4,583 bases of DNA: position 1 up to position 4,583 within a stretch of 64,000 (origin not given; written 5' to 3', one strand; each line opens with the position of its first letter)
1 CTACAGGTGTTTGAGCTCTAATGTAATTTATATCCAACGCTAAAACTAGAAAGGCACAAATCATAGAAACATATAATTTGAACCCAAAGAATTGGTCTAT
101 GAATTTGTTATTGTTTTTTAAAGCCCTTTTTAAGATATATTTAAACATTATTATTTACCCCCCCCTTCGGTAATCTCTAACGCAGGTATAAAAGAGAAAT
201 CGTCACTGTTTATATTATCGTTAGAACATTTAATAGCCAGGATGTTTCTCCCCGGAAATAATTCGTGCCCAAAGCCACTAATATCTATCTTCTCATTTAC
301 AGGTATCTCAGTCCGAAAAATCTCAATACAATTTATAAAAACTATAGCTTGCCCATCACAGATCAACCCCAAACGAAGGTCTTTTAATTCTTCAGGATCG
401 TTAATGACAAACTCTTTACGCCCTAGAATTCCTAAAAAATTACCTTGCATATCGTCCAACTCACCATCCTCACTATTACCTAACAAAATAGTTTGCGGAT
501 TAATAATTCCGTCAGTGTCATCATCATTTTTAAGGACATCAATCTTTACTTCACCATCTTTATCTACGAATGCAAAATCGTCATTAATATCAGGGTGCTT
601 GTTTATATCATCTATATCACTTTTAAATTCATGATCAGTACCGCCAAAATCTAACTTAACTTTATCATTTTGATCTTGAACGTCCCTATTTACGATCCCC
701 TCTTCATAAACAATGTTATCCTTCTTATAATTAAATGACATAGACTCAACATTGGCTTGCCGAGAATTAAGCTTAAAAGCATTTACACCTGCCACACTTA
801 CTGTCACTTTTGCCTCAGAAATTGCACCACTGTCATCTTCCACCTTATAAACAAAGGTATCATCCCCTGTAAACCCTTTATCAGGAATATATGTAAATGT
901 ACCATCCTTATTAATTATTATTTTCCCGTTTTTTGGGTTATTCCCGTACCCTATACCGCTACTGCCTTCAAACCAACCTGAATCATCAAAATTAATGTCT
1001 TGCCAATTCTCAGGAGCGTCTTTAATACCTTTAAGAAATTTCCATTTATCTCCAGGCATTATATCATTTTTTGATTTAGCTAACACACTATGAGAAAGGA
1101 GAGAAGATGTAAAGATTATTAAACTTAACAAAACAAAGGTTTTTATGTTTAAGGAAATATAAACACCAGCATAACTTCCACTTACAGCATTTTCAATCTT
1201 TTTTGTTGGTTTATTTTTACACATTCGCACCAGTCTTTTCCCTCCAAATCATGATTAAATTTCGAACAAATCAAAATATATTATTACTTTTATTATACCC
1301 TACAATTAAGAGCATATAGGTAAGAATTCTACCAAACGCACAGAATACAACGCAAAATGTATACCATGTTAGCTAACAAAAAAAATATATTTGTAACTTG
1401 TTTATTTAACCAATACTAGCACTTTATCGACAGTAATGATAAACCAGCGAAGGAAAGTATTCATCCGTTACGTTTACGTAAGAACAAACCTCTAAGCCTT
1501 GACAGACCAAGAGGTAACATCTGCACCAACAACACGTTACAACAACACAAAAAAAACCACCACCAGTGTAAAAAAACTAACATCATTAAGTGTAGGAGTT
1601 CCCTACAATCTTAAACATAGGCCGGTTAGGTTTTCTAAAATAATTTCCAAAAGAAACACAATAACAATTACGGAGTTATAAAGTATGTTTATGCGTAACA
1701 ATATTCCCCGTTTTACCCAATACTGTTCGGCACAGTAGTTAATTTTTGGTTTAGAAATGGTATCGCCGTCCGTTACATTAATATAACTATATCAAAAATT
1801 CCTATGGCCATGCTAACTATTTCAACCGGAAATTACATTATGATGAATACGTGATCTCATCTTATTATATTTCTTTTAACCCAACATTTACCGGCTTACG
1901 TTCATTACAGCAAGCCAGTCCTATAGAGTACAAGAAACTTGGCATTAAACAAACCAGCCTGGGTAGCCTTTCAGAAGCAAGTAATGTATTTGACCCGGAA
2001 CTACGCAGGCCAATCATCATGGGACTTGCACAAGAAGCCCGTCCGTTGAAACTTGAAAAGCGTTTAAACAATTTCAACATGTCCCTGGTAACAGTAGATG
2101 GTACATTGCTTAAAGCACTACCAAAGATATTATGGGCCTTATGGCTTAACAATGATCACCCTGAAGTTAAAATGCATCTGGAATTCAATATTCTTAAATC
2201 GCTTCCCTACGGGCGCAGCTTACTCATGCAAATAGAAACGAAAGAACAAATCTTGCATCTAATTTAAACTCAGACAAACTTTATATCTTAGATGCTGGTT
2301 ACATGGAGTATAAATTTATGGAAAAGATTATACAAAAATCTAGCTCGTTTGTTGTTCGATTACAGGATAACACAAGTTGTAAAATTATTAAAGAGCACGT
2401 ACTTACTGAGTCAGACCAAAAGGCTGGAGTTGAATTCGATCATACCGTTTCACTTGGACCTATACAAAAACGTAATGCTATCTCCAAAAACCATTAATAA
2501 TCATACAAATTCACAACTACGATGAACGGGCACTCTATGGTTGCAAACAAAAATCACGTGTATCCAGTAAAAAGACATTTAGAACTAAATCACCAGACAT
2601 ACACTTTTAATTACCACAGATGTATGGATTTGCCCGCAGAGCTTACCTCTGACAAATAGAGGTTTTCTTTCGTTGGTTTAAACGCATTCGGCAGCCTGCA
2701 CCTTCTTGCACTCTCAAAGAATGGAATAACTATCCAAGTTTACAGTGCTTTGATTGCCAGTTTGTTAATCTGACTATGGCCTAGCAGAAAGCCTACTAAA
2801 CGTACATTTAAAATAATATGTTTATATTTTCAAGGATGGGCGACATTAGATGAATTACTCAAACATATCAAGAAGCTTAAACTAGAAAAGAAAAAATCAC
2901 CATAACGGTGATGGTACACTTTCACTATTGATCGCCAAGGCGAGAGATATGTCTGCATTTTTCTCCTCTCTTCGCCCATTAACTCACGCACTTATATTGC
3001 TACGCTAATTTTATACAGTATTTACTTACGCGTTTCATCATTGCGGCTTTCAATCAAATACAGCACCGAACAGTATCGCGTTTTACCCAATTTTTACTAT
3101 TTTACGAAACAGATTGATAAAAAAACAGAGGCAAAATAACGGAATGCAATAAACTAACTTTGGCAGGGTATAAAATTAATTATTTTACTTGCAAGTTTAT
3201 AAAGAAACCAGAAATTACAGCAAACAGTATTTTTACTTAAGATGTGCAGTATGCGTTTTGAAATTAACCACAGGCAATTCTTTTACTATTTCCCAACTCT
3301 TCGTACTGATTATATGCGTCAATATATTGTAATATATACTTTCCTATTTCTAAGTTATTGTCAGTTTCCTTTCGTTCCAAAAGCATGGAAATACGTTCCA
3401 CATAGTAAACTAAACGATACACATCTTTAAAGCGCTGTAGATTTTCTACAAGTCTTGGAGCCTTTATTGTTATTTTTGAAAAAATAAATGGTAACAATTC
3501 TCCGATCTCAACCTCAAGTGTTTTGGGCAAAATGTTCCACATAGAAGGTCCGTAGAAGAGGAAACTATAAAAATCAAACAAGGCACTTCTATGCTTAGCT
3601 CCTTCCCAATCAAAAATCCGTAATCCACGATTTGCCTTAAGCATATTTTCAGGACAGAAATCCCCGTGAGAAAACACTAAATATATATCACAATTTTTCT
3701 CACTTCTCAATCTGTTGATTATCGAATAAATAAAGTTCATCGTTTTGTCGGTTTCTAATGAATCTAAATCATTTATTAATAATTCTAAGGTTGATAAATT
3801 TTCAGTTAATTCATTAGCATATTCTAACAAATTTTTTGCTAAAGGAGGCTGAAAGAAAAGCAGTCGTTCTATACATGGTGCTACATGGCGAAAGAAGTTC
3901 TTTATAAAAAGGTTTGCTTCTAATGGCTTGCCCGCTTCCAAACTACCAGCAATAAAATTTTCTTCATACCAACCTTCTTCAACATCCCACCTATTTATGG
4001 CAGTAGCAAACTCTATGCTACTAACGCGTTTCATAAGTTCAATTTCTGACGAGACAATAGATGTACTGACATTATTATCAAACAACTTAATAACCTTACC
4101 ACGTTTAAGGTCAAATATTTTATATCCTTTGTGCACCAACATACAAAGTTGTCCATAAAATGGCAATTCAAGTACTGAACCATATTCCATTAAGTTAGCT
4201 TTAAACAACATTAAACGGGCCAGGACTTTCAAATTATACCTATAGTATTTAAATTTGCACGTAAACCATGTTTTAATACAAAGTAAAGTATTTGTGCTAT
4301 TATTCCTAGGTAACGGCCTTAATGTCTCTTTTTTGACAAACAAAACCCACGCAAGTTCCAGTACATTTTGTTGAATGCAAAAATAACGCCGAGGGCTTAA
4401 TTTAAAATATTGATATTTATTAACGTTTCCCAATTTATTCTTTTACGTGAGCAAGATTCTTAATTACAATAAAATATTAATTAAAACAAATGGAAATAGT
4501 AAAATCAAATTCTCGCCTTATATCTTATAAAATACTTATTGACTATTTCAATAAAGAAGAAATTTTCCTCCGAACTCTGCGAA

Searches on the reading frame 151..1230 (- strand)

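Call 57: search_protein_families(library=pfam, proteins=[window:151-1230:-], max_evalue=0.0001)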
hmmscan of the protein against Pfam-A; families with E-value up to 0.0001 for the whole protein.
window:151-1230:- (359 aa): 3 families
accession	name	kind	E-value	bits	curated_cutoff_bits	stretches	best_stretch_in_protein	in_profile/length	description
PF17963.7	Big_9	-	7.2e-15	56.1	23.6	1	97-144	41-88/89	Bacterial Ig domain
PF17892.7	Cadherin_5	-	9.2e-11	41.9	26.5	1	99-146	50-97/98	Cadherin-like domain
PF17803.7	Cadherin_4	-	1.7e-06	28.8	25.1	0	206-241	7-44/71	Bacterial cadherin-like domain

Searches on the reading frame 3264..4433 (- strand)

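Call 57: search_protein_families(library=pfam, proteins=[window:3264-4433:-], max_evalue=0.0001)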
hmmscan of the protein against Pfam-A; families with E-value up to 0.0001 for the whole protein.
window:3264-4433:- (389 aa): 1 family
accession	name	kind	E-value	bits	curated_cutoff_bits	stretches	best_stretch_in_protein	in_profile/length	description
PF01636.29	APH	-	3e-05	24.4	23.2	1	249-294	165-212/239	Phosphotransferase enzyme family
